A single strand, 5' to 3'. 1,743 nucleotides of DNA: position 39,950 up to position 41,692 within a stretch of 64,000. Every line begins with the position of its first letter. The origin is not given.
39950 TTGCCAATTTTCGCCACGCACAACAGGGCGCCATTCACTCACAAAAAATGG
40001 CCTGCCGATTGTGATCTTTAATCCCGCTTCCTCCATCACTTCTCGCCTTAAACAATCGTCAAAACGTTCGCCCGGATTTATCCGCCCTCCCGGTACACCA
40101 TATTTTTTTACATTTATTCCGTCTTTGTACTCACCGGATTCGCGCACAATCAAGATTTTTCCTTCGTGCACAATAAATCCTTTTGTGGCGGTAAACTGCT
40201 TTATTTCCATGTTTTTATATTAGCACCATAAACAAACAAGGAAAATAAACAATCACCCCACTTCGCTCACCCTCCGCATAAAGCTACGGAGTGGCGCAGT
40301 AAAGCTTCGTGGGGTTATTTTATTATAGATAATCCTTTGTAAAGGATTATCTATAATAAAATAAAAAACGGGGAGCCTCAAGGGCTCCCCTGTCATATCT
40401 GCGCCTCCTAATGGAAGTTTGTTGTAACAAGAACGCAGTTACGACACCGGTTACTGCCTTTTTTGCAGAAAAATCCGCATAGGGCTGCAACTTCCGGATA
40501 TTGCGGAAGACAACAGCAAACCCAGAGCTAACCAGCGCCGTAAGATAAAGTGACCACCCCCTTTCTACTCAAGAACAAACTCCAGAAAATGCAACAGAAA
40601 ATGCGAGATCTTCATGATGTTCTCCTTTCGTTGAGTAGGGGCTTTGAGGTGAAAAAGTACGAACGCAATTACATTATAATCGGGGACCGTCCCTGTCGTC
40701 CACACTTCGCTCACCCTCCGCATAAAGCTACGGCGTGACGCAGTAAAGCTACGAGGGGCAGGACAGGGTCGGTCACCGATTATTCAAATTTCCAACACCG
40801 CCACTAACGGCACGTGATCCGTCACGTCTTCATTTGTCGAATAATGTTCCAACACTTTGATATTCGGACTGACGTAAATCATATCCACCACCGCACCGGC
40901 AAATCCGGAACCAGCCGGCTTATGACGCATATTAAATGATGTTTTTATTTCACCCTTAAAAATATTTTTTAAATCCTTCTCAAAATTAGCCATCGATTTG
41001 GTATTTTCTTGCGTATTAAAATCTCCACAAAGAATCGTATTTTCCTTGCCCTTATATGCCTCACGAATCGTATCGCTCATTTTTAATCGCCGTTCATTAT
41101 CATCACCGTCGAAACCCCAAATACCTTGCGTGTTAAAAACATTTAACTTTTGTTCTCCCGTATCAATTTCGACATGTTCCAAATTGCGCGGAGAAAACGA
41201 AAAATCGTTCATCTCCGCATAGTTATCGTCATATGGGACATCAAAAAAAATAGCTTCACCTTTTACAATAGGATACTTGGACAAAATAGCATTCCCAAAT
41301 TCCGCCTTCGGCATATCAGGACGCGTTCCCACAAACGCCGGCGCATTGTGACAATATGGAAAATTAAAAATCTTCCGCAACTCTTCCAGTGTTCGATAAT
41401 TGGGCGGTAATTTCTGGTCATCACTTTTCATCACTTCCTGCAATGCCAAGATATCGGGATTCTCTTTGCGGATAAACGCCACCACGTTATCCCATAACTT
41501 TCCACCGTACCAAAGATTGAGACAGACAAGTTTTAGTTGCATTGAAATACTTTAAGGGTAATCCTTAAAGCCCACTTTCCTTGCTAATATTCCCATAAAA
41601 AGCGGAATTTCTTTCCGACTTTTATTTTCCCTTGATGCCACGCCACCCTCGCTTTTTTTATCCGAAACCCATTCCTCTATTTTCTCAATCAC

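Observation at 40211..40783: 570-bp non-coding region with duplicated 59-bp element, 50-bp perfect palindrome and an orphan strong terminator: candidate sRNA locus or mobile-element scar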

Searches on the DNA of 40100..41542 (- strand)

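Call 5: search_rna_families(source=window, start=40100, end=40900, threshold=evalue, max_evalue=10, show_alignments=3)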
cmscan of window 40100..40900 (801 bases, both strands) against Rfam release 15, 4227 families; matches with E-value up to 10: 18.
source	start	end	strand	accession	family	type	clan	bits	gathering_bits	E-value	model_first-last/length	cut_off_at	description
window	40310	40369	+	RF01814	rhtB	Gene; sRNA;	-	29.8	55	0.0042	1-83/83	no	rhtB sRNA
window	40310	40369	-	RF01814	rhtB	Gene; sRNA;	-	27.9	55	0.012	1-83/83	no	rhtB sRNA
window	40286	40395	+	RF02601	BASRCI337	Gene; sRNA;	-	22.1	229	0.0042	1-191/191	no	Brucella sRNA CI337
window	40184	40262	-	RF03323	mir-3613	Gene; miRNA;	-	22.1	91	0.056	1-86/86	no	mir-3613 microRNA precursor family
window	40317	40361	+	RF00928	mir-590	Gene; miRNA;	-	20.7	65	0.33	1-86/86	no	mir-590 microRNA precursor family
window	40304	40374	+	RF04009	mir-754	Gene; miRNA;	-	19.6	84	0.71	1-78/78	no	mir-754 microRNA precursor family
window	40248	40436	-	RF04180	BTnc231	Gene; sRNA;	-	19.2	80.4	0.22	1-154/154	no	Bacteroides sRNA BTnc231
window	40313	40366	+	RF03187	MIR1512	Gene; miRNA;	-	18.7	79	0.99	1-94/94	no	MIR1512 microRNA precursor family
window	40544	40639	-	RF01934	bxd_6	Gene; lncRNA;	-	18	50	1.2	1-93/93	no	Bithoraxoid conserved region 6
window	40321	40358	+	RF03933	MIR6445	Gene; miRNA;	-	17.8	100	1.4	1-117/117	no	MIR6445 microRNA precursor family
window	40318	40360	-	RF03880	mir-1684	Gene; miRNA;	-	16.1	60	4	23-66/87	no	mir-1684 microRNA precursor family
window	40195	40253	-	RF04161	mir-3688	Gene; miRNA;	-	15.9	84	4.8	1-88/88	no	mir-3688 microRNA precursor family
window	40255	40367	+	RF01469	rli33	Gene; sRNA;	CL00114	15.7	46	0.058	1-532/532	no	Listeria sRNA rli33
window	40318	40475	+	RF03532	SQ2397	Cis-reg;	-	15.5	100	4.7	1-243/243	no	Cis-regulator of HTH transcription factor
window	40613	40640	-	RF03012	Mu-gpT-DE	Gene; sRNA;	-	15.1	49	1.5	1-53/53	no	Mu-gpT-DE RNA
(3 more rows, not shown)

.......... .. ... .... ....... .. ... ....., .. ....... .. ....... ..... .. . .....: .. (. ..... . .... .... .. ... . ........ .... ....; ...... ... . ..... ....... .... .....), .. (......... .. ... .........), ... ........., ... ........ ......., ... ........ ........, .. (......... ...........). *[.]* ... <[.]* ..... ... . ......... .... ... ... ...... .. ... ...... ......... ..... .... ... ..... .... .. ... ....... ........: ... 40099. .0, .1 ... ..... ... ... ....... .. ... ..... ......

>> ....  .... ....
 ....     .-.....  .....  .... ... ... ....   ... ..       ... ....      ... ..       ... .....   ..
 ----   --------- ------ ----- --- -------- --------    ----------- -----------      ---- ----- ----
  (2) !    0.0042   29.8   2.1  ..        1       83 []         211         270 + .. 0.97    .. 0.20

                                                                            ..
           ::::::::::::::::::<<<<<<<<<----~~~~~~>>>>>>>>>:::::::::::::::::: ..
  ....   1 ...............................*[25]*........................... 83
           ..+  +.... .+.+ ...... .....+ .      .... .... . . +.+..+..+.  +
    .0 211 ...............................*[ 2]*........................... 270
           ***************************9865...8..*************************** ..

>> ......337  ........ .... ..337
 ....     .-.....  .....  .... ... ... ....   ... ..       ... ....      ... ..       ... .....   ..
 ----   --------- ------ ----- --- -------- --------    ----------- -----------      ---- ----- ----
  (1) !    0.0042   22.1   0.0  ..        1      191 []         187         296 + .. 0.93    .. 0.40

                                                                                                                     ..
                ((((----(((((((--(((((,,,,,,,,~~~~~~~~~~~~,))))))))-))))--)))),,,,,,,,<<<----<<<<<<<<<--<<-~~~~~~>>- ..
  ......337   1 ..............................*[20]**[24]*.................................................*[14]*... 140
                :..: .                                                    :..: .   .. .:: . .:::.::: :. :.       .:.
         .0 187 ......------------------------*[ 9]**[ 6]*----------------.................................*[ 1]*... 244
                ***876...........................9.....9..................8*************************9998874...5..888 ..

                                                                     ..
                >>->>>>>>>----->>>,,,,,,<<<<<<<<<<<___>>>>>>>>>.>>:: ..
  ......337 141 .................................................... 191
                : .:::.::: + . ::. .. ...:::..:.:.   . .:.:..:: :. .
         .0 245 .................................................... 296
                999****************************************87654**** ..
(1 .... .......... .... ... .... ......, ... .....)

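Call 80: search_rna_families(sources=[L131, L125, L127, L122, L128], threshold=gathering)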
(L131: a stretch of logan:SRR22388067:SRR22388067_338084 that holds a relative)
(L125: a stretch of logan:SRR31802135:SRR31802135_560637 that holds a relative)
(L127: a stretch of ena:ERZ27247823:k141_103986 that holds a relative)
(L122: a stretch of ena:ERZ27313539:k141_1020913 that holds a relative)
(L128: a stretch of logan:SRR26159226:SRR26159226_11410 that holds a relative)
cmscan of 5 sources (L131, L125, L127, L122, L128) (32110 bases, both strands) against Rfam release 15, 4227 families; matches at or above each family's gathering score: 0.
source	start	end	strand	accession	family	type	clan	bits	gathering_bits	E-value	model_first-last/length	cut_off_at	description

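Call 96: search_with_rna_model(model_id=R1, sources=[L121, L122, L123, L124, L125, L126, L127, L131, L132, L135, L136], filters=off, max_evalue=10, show_alignments=4)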
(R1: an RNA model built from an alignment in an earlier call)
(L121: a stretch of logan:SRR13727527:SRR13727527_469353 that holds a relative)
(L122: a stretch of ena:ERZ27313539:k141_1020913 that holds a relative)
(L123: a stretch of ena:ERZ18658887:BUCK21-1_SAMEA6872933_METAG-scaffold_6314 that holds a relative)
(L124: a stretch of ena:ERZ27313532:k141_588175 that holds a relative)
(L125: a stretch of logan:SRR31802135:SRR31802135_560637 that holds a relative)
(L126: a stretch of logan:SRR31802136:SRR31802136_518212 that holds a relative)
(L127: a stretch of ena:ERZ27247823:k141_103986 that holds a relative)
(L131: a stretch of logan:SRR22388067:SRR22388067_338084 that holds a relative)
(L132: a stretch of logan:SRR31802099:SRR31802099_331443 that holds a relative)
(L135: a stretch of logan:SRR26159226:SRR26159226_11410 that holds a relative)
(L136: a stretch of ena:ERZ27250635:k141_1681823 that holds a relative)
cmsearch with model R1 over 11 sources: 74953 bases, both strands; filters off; matches with E-value up to 10: 4.
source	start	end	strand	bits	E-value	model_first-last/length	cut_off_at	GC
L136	6907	6925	-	10.2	2.6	1-41/41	no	0.42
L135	713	730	-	9.6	3.6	1-41/41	no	0.67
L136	5791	5812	-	8.1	8.1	1-41/41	no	0.59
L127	1804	1822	-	8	8.9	1-41/41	no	0.53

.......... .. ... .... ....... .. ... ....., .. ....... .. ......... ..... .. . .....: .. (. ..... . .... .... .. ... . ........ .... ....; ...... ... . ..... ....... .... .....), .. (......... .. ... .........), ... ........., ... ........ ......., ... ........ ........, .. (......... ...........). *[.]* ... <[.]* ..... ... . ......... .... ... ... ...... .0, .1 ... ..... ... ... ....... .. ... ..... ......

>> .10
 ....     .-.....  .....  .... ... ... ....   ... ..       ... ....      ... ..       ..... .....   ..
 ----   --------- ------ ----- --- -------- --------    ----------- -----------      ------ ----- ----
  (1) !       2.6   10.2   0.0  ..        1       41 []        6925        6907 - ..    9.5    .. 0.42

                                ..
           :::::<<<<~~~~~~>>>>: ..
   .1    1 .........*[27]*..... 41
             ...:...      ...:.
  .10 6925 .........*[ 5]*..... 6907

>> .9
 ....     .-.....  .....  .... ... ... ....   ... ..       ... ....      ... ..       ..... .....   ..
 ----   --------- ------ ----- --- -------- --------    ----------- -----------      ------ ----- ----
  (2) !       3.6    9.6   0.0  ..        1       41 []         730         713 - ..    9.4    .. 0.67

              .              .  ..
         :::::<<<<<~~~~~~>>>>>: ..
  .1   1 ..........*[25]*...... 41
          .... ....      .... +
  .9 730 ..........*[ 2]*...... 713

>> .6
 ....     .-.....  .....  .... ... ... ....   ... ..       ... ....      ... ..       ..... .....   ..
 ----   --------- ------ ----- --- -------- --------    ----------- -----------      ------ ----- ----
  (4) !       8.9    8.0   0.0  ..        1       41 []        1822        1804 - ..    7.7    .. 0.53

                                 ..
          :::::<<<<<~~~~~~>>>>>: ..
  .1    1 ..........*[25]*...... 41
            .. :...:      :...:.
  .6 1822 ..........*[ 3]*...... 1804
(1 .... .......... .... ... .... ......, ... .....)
